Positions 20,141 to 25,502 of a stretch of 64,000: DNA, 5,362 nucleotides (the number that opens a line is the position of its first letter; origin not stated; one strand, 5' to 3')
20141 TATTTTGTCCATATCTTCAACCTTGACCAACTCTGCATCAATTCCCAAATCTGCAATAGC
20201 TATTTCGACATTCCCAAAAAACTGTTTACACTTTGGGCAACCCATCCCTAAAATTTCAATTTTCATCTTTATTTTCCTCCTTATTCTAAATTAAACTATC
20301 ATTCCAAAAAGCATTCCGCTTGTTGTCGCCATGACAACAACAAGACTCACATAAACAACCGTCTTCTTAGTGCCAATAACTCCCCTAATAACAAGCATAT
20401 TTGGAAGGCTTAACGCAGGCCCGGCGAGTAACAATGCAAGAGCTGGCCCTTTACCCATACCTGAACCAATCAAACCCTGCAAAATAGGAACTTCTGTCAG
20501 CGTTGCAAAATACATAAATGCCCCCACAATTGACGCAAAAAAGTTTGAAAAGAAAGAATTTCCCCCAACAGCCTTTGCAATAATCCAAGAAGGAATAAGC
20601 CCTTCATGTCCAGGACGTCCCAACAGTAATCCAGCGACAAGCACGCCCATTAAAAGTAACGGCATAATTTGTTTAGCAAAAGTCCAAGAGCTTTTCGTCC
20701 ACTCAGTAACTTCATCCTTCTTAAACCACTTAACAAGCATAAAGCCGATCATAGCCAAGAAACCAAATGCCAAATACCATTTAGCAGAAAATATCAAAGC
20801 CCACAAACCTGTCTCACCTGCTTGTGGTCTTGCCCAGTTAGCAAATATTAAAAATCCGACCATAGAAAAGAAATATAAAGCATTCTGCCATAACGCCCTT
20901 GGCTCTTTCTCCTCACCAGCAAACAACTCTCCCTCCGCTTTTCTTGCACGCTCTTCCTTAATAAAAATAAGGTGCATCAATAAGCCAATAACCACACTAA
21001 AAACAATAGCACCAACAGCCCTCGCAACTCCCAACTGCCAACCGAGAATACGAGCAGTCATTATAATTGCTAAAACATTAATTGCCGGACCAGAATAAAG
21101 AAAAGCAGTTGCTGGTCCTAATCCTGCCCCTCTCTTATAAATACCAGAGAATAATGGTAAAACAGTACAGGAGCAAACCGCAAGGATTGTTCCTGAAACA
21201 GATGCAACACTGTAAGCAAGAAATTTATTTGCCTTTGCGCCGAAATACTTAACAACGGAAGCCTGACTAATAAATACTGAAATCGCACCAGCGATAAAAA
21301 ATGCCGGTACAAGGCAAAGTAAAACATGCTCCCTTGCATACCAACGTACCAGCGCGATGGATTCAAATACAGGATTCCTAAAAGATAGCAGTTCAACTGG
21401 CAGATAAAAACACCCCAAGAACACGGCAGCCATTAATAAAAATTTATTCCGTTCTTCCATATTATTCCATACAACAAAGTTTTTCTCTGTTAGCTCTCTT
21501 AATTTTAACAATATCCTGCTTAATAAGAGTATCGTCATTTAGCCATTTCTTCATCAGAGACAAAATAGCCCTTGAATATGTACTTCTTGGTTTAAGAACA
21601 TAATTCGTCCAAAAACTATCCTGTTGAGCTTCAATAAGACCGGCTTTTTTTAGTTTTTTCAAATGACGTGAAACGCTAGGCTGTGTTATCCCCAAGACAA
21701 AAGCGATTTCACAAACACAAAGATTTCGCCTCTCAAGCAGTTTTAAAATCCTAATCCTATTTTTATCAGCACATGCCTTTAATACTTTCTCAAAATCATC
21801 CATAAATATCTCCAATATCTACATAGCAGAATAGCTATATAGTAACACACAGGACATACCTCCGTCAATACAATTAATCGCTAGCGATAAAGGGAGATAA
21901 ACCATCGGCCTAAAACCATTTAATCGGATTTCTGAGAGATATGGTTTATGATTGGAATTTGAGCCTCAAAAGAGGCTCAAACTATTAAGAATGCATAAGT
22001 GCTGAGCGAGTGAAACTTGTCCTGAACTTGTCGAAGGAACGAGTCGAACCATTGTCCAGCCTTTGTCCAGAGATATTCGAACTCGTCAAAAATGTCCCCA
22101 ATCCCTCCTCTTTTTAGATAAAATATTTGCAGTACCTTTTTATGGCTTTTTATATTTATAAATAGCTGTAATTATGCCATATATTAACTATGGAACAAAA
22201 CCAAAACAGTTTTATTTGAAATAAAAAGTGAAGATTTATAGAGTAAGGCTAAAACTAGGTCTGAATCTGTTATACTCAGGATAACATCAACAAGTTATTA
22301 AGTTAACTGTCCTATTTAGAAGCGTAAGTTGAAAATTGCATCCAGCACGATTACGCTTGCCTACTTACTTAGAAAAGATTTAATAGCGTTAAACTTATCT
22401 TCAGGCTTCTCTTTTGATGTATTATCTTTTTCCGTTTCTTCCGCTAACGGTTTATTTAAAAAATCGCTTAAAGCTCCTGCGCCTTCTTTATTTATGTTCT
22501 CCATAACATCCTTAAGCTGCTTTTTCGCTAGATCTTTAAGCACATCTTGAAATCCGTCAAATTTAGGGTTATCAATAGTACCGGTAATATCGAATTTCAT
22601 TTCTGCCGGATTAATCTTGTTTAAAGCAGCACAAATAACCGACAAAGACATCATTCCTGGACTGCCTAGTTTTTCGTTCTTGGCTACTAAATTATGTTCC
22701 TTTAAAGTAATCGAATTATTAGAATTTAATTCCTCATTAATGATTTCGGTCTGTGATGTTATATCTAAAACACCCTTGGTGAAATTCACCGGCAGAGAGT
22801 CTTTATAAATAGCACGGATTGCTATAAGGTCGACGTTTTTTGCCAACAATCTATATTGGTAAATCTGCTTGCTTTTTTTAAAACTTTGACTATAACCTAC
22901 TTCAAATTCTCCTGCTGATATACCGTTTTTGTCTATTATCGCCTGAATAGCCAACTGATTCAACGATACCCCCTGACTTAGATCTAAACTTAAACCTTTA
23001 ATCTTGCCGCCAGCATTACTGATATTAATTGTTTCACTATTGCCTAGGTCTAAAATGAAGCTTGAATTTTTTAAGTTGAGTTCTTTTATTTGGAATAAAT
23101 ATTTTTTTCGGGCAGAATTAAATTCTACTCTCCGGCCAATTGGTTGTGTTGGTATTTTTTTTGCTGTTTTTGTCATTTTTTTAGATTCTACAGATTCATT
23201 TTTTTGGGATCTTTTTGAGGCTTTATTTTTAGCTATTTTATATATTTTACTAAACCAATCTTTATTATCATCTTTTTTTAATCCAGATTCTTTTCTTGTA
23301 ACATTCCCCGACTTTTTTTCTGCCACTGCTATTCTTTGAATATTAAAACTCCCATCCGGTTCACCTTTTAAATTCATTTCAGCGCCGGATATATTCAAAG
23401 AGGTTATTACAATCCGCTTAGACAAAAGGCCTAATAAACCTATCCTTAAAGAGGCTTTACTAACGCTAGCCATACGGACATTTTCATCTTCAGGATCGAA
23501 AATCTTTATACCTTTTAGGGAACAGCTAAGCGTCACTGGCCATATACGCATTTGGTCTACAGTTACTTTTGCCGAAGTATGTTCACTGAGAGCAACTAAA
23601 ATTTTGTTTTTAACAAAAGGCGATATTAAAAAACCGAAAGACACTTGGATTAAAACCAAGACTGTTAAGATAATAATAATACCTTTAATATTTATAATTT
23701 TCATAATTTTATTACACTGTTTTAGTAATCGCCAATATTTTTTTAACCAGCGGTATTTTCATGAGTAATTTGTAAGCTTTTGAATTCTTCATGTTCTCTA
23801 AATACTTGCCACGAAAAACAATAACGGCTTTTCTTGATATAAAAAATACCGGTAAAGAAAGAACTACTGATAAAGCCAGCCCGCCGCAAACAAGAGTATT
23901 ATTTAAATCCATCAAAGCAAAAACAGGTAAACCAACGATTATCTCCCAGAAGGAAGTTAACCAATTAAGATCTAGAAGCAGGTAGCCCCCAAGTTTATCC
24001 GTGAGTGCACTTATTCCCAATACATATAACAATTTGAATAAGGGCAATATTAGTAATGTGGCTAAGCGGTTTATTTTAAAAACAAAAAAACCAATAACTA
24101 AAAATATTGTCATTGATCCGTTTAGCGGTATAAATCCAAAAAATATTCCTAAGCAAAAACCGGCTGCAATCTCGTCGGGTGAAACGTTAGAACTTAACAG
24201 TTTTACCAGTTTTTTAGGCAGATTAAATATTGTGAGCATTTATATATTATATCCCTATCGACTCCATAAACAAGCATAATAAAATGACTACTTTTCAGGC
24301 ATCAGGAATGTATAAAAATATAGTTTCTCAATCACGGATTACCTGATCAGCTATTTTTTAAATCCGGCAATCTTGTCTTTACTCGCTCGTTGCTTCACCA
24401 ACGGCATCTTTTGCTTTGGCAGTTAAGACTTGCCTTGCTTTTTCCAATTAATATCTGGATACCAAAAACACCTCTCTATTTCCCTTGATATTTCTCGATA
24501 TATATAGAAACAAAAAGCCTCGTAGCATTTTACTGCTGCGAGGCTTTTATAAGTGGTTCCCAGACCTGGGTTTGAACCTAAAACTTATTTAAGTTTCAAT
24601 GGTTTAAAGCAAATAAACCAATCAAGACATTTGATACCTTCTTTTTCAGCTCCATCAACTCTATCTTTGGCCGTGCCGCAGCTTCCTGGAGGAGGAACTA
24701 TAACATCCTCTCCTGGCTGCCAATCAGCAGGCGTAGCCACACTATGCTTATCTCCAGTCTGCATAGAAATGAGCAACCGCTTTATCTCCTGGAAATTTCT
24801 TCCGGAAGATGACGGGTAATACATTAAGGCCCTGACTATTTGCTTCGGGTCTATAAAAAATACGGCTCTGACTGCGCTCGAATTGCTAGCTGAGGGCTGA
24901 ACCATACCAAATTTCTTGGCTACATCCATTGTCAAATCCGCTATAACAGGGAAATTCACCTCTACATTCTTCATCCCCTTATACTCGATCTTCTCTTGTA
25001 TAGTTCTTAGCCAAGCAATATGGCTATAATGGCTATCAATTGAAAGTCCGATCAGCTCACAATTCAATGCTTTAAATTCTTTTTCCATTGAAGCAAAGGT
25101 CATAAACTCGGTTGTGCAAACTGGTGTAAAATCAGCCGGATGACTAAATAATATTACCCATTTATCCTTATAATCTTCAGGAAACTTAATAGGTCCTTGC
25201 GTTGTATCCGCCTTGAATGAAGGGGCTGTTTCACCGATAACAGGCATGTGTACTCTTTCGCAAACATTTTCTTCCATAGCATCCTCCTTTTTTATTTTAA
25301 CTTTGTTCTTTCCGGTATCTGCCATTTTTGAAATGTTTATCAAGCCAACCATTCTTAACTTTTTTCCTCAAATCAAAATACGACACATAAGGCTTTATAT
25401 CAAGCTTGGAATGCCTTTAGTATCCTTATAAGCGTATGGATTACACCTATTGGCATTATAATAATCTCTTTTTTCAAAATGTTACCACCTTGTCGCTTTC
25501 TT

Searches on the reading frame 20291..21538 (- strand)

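Call 31: search_protein_families(library=pfam, proteins=[window:20291-21538:-], max_evalue=0.001)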
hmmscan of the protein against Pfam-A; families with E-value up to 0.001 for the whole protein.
window:20291-21538:- (415 aa): 1 family
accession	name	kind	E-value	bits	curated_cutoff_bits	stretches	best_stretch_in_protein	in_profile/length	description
PF03773.19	ArsP_1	-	3.9e-77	259.8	32.3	1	62-412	6-293/294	Predicted permease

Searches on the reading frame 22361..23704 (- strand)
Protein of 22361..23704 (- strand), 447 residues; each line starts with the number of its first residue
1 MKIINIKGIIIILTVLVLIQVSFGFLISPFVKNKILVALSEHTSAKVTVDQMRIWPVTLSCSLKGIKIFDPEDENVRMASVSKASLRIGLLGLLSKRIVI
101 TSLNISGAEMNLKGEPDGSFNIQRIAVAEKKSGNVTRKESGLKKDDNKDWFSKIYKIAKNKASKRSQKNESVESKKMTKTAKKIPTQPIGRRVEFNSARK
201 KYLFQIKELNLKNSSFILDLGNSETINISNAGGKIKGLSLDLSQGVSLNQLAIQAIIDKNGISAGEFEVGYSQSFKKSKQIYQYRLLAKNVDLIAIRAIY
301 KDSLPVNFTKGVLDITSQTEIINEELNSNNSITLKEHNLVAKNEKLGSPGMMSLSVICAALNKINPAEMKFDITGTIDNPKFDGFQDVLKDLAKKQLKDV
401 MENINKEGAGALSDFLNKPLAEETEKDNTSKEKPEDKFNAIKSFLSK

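Call 31: search_protein_families(library=pfam, proteins=[window:22361-23704:-], max_evalue=0.001)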
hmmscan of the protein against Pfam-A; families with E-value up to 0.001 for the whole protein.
window:22361-23704:- (447 aa): 2 families
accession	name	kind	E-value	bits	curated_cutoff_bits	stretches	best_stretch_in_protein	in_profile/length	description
PF05359.17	DUF748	-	1.3e-16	60.3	50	1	8-373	17-307/1037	Domain of Unknown Function (DUF748)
PF05170.20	AsmA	-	3.2e-09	36.6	29.8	1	9-214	9-190/607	AsmA family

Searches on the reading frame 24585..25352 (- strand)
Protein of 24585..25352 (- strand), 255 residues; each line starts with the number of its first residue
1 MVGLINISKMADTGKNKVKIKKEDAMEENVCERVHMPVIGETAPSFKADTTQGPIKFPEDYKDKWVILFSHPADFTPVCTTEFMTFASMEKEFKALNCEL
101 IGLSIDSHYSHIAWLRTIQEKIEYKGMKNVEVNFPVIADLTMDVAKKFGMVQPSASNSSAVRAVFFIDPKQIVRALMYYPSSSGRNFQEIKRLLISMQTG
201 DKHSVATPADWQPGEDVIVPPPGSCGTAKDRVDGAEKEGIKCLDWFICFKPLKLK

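Call 31: search_protein_families(library=pfam, proteins=[window:24585-25352:-], max_evalue=0.001)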
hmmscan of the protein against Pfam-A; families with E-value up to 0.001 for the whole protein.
window:24585-25352:- (255 aa): 3 families
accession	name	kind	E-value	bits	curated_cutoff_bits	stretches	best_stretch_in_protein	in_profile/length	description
PF00578.27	AhpC-TSA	-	2.5e-33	115.1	26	1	39-175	1-123/124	AhpC/TSA family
PF08534.16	Redoxin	-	5.9e-14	52.5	26.6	1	40-187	3-141/148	Redoxin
PF10417.14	1-cysPrx_C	-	4.6e-12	46.1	21.1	1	197-224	2-30/41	C-terminal domain of 1-Cys peroxiredoxin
